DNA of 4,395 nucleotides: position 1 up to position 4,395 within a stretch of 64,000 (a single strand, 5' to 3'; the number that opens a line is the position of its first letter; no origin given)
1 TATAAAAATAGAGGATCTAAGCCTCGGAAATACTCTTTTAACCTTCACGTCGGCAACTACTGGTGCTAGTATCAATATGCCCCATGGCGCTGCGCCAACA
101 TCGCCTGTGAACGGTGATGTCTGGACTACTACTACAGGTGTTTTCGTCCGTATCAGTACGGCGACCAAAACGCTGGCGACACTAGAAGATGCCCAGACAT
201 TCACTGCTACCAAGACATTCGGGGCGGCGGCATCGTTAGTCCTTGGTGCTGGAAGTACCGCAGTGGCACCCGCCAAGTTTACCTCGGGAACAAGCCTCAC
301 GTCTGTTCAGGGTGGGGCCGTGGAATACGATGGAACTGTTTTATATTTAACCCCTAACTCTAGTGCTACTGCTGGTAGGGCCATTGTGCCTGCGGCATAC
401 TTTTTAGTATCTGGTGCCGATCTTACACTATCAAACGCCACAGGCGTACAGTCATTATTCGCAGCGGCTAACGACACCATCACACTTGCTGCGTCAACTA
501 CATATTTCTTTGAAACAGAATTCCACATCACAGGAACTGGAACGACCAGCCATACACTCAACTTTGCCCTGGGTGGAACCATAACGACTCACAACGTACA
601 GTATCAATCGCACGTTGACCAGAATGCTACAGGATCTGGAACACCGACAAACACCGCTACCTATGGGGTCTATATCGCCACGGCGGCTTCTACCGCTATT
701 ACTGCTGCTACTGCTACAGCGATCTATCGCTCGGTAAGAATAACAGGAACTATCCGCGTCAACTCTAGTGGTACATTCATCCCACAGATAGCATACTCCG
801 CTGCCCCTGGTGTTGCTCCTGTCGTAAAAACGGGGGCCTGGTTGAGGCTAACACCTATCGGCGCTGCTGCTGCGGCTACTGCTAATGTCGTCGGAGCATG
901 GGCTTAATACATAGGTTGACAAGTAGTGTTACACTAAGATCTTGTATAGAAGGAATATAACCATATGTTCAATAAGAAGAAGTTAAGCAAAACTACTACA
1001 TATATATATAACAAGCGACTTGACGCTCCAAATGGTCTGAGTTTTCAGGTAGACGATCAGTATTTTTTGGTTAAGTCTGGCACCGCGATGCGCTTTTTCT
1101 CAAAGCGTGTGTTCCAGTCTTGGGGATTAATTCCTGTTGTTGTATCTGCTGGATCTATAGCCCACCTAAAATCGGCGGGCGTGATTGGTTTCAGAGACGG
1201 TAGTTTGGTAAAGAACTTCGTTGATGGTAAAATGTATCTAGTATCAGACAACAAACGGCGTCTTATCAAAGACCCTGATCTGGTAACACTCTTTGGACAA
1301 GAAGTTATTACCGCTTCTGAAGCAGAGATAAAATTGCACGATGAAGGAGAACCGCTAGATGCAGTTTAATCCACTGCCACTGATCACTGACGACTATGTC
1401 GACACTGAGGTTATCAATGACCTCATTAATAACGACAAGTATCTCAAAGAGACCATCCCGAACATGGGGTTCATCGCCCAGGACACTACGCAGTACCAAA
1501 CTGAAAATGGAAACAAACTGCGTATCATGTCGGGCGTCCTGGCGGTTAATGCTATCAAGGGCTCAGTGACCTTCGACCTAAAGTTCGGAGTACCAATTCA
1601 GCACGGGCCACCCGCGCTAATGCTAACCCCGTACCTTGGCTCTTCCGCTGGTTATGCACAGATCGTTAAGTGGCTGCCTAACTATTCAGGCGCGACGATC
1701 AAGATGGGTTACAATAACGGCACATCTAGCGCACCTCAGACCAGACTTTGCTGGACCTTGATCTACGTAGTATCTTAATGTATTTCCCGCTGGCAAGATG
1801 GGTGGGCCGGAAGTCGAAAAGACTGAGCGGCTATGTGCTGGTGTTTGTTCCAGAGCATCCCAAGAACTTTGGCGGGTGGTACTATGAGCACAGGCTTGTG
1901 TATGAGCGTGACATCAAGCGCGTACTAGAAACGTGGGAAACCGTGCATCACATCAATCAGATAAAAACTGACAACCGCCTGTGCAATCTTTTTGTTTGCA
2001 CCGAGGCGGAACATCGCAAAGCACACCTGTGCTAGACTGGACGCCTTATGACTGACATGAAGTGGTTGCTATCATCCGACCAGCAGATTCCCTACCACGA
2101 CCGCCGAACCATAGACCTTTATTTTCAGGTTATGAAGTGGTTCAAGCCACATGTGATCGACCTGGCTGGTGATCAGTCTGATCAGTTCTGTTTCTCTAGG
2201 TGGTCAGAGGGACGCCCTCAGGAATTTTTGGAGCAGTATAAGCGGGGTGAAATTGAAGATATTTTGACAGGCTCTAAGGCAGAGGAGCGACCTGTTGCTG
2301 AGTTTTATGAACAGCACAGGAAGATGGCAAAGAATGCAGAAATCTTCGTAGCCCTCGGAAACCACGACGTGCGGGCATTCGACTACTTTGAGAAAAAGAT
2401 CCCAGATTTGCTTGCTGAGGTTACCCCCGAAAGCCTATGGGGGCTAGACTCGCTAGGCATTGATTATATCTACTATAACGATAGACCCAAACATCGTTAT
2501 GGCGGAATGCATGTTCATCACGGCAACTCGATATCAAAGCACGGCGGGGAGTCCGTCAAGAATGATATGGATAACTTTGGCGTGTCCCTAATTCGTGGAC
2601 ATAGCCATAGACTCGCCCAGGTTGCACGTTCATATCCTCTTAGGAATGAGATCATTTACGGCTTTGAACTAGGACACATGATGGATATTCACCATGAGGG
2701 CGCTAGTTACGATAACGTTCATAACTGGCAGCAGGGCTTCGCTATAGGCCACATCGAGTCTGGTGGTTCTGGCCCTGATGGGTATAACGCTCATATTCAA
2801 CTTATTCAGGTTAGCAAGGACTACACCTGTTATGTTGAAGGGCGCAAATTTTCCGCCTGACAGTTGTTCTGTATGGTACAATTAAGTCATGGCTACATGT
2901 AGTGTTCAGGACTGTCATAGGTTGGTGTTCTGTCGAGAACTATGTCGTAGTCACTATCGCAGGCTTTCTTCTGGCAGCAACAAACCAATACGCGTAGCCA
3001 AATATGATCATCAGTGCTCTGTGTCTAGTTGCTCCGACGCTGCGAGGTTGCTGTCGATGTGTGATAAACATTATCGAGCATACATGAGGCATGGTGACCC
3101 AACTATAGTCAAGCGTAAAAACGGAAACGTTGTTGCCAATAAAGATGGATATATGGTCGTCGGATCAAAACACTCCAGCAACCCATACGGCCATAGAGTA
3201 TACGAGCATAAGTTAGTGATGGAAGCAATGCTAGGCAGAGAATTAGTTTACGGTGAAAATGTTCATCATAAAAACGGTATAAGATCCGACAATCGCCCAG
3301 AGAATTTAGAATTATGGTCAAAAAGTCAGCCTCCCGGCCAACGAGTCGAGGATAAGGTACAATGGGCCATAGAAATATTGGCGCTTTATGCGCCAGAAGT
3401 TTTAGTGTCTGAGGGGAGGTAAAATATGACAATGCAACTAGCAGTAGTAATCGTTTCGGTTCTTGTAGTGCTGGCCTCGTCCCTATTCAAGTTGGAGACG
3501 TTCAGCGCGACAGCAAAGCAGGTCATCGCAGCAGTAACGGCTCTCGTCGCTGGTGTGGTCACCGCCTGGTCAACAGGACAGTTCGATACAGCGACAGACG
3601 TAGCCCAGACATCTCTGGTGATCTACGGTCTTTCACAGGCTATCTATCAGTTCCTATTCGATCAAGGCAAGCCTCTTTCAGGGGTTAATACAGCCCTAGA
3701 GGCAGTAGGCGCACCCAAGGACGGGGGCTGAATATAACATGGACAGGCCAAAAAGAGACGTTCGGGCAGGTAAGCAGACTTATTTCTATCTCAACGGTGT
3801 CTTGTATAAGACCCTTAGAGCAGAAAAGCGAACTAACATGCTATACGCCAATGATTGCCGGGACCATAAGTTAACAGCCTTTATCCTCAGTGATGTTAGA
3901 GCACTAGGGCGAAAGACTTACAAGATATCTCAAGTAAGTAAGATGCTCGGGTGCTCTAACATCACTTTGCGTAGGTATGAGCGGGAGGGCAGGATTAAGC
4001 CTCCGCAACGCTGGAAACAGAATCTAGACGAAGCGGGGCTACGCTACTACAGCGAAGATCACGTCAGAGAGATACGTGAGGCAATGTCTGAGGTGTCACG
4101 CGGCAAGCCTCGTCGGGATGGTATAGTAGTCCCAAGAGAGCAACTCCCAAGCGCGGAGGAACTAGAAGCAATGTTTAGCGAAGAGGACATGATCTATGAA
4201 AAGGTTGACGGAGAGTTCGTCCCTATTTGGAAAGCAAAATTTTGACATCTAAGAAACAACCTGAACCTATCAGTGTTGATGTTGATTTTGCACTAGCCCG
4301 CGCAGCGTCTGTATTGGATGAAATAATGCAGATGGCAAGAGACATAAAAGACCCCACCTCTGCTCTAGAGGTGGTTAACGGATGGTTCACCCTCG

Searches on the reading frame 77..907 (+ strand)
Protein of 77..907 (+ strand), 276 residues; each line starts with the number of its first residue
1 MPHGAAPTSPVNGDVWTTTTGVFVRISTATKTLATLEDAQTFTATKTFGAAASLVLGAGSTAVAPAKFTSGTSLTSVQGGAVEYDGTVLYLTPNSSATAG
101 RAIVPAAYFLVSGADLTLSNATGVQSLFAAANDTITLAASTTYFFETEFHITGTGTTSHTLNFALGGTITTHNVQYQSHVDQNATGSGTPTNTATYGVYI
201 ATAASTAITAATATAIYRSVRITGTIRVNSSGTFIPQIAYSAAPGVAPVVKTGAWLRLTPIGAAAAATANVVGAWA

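Call 45: search_protein_families(library=pfam, proteins=[window:77-907:+], max_evalue=0.01)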
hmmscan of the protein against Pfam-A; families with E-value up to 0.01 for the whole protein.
window:77-907:+ (276 aa): 0 families

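Call 71: search_protein_families(library=pfam, alignment_id=A2, max_evalue=0.001)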
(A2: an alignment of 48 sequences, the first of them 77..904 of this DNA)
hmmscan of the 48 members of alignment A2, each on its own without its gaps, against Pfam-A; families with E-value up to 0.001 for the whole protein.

A. member 1, window:77-904:+ (276 aa): 0 families

B. families by the number of members that match (of 48 scanned): 34 families (the first 25 are shown)
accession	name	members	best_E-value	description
PF06745.19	ATPase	2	9.2e-06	KaiC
PF01370.27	Epimerase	1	3e-40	NAD dependent epimerase/dehydratase family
PF00574.28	CLP_protease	1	9.8e-27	Clp protease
PF16363.11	GDP_Man_Dehyd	1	1.1e-26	GDP-mannose 4,6 dehydratase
PF00154.27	RecA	1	3.8e-26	recA bacterial DNA recombination protein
PF03796.21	DnaB_C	1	4.6e-26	DnaB-like helicase C terminal domain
PF01145.31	Band_7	1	1.2e-25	SPFH domain / Band 7 family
PF23904.1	DUF7246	1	5.6e-21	Domain of unknown function (DUF7246)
PF13521.12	AAA_28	1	2.6e-20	AAA domain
PF02945.21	Endonuclease_7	1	5.2e-17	Recombination endonuclease VII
PF01073.25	3Beta_HSD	1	2.9e-12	3-beta hydroxysteroid dehydrogenase/isomerase family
PF01844.29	HNH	1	1.3e-11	HNH endonuclease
PF21096.2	RecA_C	1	2.3e-11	RecA C-terminal domain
PF01807.25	Zn_ribbon_DnaG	1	5.9e-11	CHC2 zinc finger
PF01755.23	Glyco_transf_25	1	3.6e-09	Glycosyltransferase family 25 (LPS biosynthesis protein)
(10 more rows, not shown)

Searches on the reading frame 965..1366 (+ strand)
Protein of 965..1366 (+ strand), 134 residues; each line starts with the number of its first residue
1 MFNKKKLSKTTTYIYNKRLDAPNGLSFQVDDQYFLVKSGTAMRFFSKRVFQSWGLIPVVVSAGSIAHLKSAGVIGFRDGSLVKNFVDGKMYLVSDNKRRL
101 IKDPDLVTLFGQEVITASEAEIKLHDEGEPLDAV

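Call 74: search_protein_families(library=pfam, alignment_id=A4, max_evalue=0.01)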
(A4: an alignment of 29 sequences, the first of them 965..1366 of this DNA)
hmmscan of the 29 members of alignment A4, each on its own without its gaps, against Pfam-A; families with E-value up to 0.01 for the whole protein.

A. member 1, window:965-1366:+ (134 aa): 0 families

B. families by the number of members that match (of 29 scanned): 9 families
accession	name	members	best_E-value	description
PF23904.1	DUF7246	1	5.6e-21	Domain of unknown function (DUF7246)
PF02945.21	Endonuclease_7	1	5.2e-17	Recombination endonuclease VII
PF13392.12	HNH_3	1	8.9e-07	HNH endonuclease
PF03819.22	MazG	1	2.2e-05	MazG nucleotide pyrophosphohydrolase domain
PF13453.11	Zn_ribbon_TFIIB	1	0.0035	Transcription factor zinc-finger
PF16739.11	CARD_2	1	0.0039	Caspase recruitment domain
PF18073.7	Zn_ribbon_LapB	1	0.0073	Rubredoxin metal binding domain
PF08822.17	DUF1804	1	0.0079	Protein of unknown function (DUF1804)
PF13518.12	HTH_28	1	0.0087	Helix-turn-helix domain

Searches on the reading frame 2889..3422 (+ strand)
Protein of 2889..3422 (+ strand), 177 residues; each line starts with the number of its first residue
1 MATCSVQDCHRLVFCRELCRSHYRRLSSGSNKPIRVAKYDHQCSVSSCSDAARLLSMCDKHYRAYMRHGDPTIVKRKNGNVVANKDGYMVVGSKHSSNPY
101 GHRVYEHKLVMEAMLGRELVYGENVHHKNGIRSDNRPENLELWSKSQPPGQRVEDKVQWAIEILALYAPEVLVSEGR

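Call 45: search_protein_families(library=pfam, proteins=[window:2889-3422:+], max_evalue=0.01)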
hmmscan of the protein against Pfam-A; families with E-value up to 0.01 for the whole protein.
window:2889-3422:+ (177 aa): 1 family
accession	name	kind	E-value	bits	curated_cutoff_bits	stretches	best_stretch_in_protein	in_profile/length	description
PF13392.12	HNH_3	-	4.8e-11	42.6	24.8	1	105-147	2-43/46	HNH endonuclease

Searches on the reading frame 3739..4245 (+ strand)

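Call 45: search_protein_families(library=pfam, proteins=[window:3739-4245:+], max_evalue=0.01)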
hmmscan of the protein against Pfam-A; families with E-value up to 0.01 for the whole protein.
window:3739-4245:+ (168 aa): 3 families
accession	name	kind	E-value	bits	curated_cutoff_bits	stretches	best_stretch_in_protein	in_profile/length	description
PF13411.12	MerR_1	-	9.7e-11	42.1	21.6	1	61-114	1-48/69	MerR HTH family regulatory protein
PF00376.29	MerR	-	1.3e-09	38.2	28.2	1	62-91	1-30/38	MerR family regulatory protein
PF12728.13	HTH_17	-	0.0013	19.4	27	1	61-113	2-47/51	Helix-turn-helix domain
